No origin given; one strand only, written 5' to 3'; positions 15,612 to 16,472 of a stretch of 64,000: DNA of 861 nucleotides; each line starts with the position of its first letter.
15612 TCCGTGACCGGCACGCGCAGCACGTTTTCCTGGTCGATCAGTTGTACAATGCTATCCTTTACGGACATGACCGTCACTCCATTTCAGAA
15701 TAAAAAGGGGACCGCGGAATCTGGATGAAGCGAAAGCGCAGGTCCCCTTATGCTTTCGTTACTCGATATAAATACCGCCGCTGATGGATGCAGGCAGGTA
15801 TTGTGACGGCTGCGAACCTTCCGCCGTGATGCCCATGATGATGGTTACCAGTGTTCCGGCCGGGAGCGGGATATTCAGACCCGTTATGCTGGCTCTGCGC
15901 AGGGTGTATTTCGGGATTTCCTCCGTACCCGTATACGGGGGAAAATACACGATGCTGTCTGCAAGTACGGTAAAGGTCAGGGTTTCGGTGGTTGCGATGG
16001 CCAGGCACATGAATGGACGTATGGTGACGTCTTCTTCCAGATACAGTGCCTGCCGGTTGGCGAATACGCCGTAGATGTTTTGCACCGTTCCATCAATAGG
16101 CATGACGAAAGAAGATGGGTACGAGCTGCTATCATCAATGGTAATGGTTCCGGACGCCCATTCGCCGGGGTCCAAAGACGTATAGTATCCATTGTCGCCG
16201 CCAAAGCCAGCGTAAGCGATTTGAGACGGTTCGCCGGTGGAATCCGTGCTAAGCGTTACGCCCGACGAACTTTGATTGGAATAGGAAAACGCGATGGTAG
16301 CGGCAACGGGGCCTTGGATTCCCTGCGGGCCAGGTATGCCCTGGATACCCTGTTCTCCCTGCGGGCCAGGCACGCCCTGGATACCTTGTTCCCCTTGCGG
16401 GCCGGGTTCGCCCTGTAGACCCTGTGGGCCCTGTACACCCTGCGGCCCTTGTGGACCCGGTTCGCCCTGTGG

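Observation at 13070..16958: A carrier-protein acylation cassette (ACP + ANL ligase + BtrH-like transferase) sits directly behind a BclB/BclA-type collagen-like surface protein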

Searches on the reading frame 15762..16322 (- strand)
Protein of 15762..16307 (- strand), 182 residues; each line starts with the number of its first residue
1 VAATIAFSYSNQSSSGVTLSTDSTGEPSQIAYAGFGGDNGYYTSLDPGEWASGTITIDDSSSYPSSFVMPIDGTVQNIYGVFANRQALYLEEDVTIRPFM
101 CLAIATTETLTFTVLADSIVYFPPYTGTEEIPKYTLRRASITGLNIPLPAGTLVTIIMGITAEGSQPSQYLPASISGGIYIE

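Call 32: find_homologous_proteins(query=window:15762-16307:-, max_evalue=0.001)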
Query seq(182 aa) (182 aa): 20 proteins with E <= 0.001 among 168 candidates.
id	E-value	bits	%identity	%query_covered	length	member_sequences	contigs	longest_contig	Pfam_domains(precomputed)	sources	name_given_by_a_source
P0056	5.6e-81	288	75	99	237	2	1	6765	-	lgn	-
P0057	7.3e-81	288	76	100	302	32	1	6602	PF01391.24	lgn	-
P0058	4.7e-80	285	74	100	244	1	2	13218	PF01391.24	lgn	-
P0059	5.7e-80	285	76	100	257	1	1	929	PF01391.24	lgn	-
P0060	3.1e-79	283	73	100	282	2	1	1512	PF01391.24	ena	-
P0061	4.5e-79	282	75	99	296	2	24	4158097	PF01391.24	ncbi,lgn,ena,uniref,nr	ncbi:hypothetical protein CE91St62_03010 [Lachnospiraceae bacterium]|uniref:collagen-like protein n=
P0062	1.1e-78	281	73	99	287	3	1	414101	PF01391.24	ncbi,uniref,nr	ncbi:hypothetical protein [Dorea sp. D27]|uniref:hypothetical protein n=1 Tax=Dorea sp. D27 TaxID=65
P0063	1.4e-78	281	75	100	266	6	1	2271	PF01391.24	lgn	-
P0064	2.1e-78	280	74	100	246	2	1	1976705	PF01391.24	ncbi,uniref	ncbi:hypothetical protein [Anaerolentibacter hominis]|uniref:hypothetical protein n=1 Tax=Anaerolent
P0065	8.7e-77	275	72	100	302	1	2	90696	PF01391.24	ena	-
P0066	4.9e-74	266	67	100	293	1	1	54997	-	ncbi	-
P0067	2.5e-73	264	66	100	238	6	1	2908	PF01391.24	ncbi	ncbi:MAG: hypothetical protein ACLVAI_07105, partial [Anaerovoracaceae bacterium]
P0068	2.7e-72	260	68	100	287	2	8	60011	PF01391.24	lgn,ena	-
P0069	4.1e-72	260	68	100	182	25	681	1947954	-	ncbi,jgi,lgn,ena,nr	ncbi:MAG: hypothetical protein ACLSW7_12190 [Acutalibacteraceae bacterium]|nr:hypothetical protein [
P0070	9.2e-71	255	66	100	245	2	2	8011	-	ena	-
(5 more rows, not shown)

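Call 35: find_encoding_contigs(protein=P0069, flank=8000, max_places=5)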
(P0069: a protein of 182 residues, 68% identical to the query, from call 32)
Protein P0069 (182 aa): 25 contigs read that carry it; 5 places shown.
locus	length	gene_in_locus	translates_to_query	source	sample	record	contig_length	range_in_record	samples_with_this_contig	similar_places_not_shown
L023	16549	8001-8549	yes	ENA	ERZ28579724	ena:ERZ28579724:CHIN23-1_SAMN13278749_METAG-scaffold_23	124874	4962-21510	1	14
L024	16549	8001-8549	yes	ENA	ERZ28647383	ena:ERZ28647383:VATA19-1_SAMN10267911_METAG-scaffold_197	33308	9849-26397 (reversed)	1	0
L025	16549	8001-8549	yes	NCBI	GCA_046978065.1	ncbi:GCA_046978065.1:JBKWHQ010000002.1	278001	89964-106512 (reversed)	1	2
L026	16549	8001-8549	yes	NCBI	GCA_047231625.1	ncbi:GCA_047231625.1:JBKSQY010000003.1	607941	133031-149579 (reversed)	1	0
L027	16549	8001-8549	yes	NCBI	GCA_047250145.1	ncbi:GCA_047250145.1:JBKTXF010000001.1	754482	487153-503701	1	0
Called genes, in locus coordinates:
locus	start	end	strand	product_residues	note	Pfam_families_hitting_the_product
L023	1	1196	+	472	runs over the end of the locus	PF01554:MatE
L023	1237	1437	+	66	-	PF05979:DUF896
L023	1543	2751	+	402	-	PF03315:SDH_beta, PF03313:SDH_alpha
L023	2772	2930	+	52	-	-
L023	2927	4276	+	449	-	PF00404:Dockerin_1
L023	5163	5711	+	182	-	-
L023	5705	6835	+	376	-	PF13599:Pentapeptide_4 (faint), PF00805:Pentapeptide, PF24782:WD40_MABP1-WDR62_2nd (weak), PF24796:WDR55 (faint)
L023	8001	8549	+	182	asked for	-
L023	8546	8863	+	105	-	PF00550:PP-binding (weak)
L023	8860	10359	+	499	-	PF00501:AMP-binding, PF13193:AMP-binding_C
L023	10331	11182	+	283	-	-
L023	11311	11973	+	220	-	PF00027:cNMP_binding, PF13545:HTH_Crp_2, PF00325:Crp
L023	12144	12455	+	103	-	PF00085:Thioredoxin, PF08534:Redoxin (weak), PF14595:Thioredoxin_9 (weak), PF13098:Thioredoxin_2, PF13728:TraF (faint), PF13905:Thioredoxin_8 (faint)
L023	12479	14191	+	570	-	PF01266:DAO (faint), PF07992:Pyr_redox_2, PF13738:Pyr_redox_3 (weak), PF00070:Pyr_redox, PF02852:Pyr_redox_dim, PF00581:Rhodanese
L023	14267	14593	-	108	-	-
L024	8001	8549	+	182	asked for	-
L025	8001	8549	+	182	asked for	-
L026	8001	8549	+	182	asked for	-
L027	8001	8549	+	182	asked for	-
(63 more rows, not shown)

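Call 43: predict_structure(alignment_id=A2)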
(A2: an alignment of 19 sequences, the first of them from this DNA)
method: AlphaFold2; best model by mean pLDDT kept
length: 187 residues; sequences in the alignment: 19
mean_pLDDT: 66.0   pTM: 0.71
mean pLDDT of the five models: 66.0, 59.7, 59.7, 56.3, 32.8
residues with pLDDT >= 90: 1; 70-90: 83; 50-70: 76; < 50: 27
segments of 3 or more residues with pLDDT < 50: 1-9, 17-22, 40-45, 66-70
pLDDT, mean of each block of 10 residues (from residue 1): 40 48 57 60 54 62 50 61 78 79 80 66 86 85 85 73 74 58 60
secondary structure, 60 per line:
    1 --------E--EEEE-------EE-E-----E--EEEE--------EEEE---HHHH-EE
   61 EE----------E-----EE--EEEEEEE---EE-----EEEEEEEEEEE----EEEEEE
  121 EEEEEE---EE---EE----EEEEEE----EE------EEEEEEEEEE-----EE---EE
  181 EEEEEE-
elements in order: E12-15 E35-38 E47-50 H54-57 E59-62 E83-89 E100-110 E115-126 E141-146 E159-168 E179-186

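Call 46: fold_search(model_id=the predicted structure, library=pdb)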
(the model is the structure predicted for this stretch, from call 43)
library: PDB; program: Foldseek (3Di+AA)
matches with E <= 10: 1578; with E <= 0.001: 0
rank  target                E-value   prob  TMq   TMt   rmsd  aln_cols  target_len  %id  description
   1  8xcg_Z                1.0e-03  0.21  0.14  0.06  21.7       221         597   10  Tail tip complex of bacteriophage lambda in the open state (released 2024-05-01)
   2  8okh_B                2.7e-03  0.80  0.25  0.28  16.1       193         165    8  Crystal structure of Bdellovibrio bacteriovorus Bd1399 (released 2023-10-25)
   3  3gf6_A                2.7e-03  0.41  0.19  0.18  15.4       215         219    8  Crystal structure of a bacterial lipoprotein (bt_1233) from bacteroides thetaiotaomicron vpi-5482 at 1.69 A resolution (released 2009-03-17)
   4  8ke9_A                3.0e-03  0.99  0.33  0.29  10.9       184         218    9  The CBD domain of cyanophage A-1(L) short tail fiber (released 2024-04-10)
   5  3gf6_B                4.4e-03  0.93  0.33  0.31   9.1       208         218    6  Crystal structure of a bacterial lipoprotein (bt_1233) from bacteroides thetaiotaomicron vpi-5482 at 1.69 A resolution (released 2009-03-17)
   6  9lkk_F                5.7e-03  0.90  0.27  0.34  10.4       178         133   10  Crystal structure of C1ql1-gC1q hexamer (released 2025-12-17)
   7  9lkk_D                6.0e-03  0.92  0.28  0.36  10.6       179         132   11  Crystal structure of C1ql1-gC1q hexamer (released 2025-12-17)
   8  6dzu_A1               6.3e-03  0.82  0.29  0.29  10.4       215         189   11  Mechanism of cellular recognition by PCV2 (released 2018-12-26)
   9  4qqh                  7.0e-03  0.94  0.29  0.37  10.6       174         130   10  Crystal structure of C1QL3 in space group H32 (released 2015-04-15)
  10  2wys_A                7.0e-03  0.84  0.28  0.13  12.8       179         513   13  High resolution crystallographic structure of the Clostridium thermocellum N-terminal endo-1,4-beta-D-xylanase 10B (Xy (released 2010-08-25)
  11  3rwn_A                7.0e-03  0.82  0.28  0.32  12.1       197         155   11  Atomic structure of bacteriophage sf6 tail needle knob (released 2011-06-08)
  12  2o0o_A                7.8e-03  0.90  0.30  0.34   9.2       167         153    6  Crystal structure of TL1A (released 2007-10-30)
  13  4k6b_B                8.2e-03  0.91  0.33  0.37  10.8       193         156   10  Atomic structure of bacteriophage HS1 tail needle knob (released 2013-08-28)
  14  2vve_A                8.2e-03  0.51  0.27  0.21  22.0       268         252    8  Crystal structure of the stem and receptor binding domain of the spike protein P1 from bacteriophage PM2 (released 2008-09-16)
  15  3qbq_A                8.6e-03  0.96  0.33  0.37  10.9       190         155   10  Crystal structure of extracellular domains of mouse RANK-RANKL complex (released 2011-03-02)
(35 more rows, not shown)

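Call 48: search_protein_families(library=ncbifam, alignment_id=A2, max_evalue=0.01)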
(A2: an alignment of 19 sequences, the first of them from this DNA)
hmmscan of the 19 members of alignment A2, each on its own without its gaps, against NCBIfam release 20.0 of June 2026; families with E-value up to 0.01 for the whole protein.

A. member 1, seq(187 aa): 1 family
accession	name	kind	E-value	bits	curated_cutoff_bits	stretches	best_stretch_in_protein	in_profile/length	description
TIGR03721.1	exospore_TM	domain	1.5e-07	31.7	93.15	1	56-186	42-168/169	exosporium glycoprotein BclB-related protein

B. families by the number of members that match (of 19 scanned): 4 families
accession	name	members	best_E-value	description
TIGR03721.1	exospore_TM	17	7e-08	exosporium glycoprotein BclB-related protein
NF038329.2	gly_rich_SclB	14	2.3e-15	LPXTG-anchored collagen-like adhesin Scl2/SclB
NF046116.1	adhesin_Lcl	14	4.5e-13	collagen-like adhesin Lcl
NF038330.1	adhesin_SclA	12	3.5e-12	LPXTG-anchored collagen-like adhesin Scl1/SclA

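Call 60: search_protein_representatives(alignment_id=A3)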
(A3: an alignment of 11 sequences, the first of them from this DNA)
Query: 11 sequences, 181 profile positions. Proteins with E-value up to 0.001 (for the whole library): 105; up to 1e-10: 45; up to 1e-30: 28. The best 105 are listed.
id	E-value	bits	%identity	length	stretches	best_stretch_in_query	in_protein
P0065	1.1e-95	334.4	-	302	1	1-181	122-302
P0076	2.7e-88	310.3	-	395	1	1-181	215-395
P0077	1.1e-63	230.1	-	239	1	1-181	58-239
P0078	2.3e-60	219.4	-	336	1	1-181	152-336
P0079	1.6e-56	206.8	-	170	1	13-181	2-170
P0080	7.5e-47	175.3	-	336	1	1-181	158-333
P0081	4.0e-45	169.7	-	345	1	1-181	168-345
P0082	1.0e-43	165.1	-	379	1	1-180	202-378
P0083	1.2e-43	164.9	-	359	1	1-181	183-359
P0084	9.7e-43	161.9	-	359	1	1-181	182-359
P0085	2.2e-41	157.5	-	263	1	1-181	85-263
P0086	2.6e-41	157.3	-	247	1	1-181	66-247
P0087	1.1e-40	155.3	-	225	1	1-181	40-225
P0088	2.1e-40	154.3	-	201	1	2-181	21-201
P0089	3.8e-40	153.5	-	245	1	1-181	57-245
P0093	1.1e-36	142.1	-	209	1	1-181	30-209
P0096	1.1e-35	139.0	-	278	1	1-181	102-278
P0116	4.5e-13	65.2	-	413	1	3-179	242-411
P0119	6.8e-11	58.1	-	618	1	3-180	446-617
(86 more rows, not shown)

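Call 63: find_encoding_contigs(protein=P0080, flank=6000, max_places=3)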
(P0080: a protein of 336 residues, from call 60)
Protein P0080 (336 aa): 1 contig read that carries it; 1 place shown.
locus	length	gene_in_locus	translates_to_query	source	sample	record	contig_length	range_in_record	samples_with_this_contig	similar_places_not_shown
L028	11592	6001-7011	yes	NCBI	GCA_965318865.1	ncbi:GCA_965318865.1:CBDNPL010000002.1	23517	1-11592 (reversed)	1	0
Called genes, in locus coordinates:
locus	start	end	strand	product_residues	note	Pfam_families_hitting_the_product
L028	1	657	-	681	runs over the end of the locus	PF00009:GTP_EFTU, PF22042:EF-G_D2, PF03144:GTP_EFTU_D2, PF14492:EFG_III, PF16658:RF3_C (faint), PF03764:EFG_IV, PF00679:EFG_C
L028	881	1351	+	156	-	PF00160:Pro_isomerase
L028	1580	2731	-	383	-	PF00753:Lactamase_B, PF19583:ODP, PF12724:Flavodoxin_5 (weak)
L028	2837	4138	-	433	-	PF24708:Lip_C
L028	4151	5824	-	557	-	PF00128:Alpha-amylase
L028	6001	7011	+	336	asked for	PF01391:Collagen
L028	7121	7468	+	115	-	PF04542:Sigma70_r2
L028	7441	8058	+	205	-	PF13560:HTH_31 (faint), PF01381:HTH_3 (faint), PF12844:HTH_19 (faint)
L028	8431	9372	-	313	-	PF00589:Phage_integrase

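Call 64: find_encoding_contigs(protein=P0082, flank=6000, max_places=3)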
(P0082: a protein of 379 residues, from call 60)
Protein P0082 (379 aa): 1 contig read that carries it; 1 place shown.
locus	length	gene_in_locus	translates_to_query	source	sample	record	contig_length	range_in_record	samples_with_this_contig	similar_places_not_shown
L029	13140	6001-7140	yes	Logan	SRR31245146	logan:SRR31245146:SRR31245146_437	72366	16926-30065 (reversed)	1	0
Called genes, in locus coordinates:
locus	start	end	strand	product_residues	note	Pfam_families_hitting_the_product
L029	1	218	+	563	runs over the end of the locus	-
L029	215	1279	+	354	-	PF12704:MacB_PCD (weak)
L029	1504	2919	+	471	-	PF01943:Polysacc_synt (weak), PF01554:MatE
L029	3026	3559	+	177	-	PF02870:Methyltransf_1N, PF01035:DNA_binding_1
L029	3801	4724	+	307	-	PF00294:PfkB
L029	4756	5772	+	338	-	PF00356:LacI, PF00532:Peripla_BP_1, PF13407:Peripla_BP_4, PF13377:Peripla_BP_3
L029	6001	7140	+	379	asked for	PF01391:Collagen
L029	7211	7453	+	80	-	PF00550:PP-binding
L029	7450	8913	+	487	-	PF00501:AMP-binding, PF13193:AMP-binding_C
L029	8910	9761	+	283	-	-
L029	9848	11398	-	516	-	PF04616:Glyco_hydro_43, PF17851:GH43_C2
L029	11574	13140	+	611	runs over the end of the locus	PF00672:HAMP (weak), PF06580:His_kinase, PF02518:HATPase_c (weak)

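Call 68: find_encoding_contigs(protein=P0081, flank=4500, max_places=1)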
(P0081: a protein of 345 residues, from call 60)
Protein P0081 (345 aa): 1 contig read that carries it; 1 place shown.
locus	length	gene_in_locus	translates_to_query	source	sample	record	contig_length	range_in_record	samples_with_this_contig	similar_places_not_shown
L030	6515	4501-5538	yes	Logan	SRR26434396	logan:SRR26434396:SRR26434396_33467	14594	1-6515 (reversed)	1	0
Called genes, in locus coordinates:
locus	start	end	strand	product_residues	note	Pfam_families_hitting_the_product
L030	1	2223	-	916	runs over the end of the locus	PF25788:Ig_Rha78A_N, PF08531:Bac_rhamnosid_N, PF05592:Bac_rhamnosid, PF17389:Bac_rhamnosid6H, PF17390:Bac_rhamnosid_C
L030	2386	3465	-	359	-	PF13347:MFS_2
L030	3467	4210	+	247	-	PF12833:HTH_18, PF00165:HTH_AraC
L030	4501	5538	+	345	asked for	PF01391:Collagen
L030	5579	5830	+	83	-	PF00550:PP-binding (weak)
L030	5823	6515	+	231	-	?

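Call 69: find_encoding_contigs(protein=P0087, flank=4500, max_places=1)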
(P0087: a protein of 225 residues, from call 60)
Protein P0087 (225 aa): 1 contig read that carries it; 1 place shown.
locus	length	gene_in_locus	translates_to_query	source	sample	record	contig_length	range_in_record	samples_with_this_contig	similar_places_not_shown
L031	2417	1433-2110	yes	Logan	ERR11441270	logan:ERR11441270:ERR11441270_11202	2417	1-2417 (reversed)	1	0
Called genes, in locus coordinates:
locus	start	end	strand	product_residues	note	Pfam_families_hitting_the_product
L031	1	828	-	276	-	?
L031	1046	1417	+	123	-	-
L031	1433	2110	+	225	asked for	PF01391:Collagen (faint)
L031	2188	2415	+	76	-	?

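Call 70: find_encoding_contigs(protein=P0093, flank=4500, max_places=1)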
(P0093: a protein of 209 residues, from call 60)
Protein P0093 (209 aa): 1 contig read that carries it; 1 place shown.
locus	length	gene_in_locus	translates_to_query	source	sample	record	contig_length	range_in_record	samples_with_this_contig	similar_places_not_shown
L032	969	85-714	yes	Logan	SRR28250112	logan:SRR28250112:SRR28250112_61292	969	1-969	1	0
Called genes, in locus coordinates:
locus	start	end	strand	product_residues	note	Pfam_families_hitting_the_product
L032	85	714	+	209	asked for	-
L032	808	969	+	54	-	?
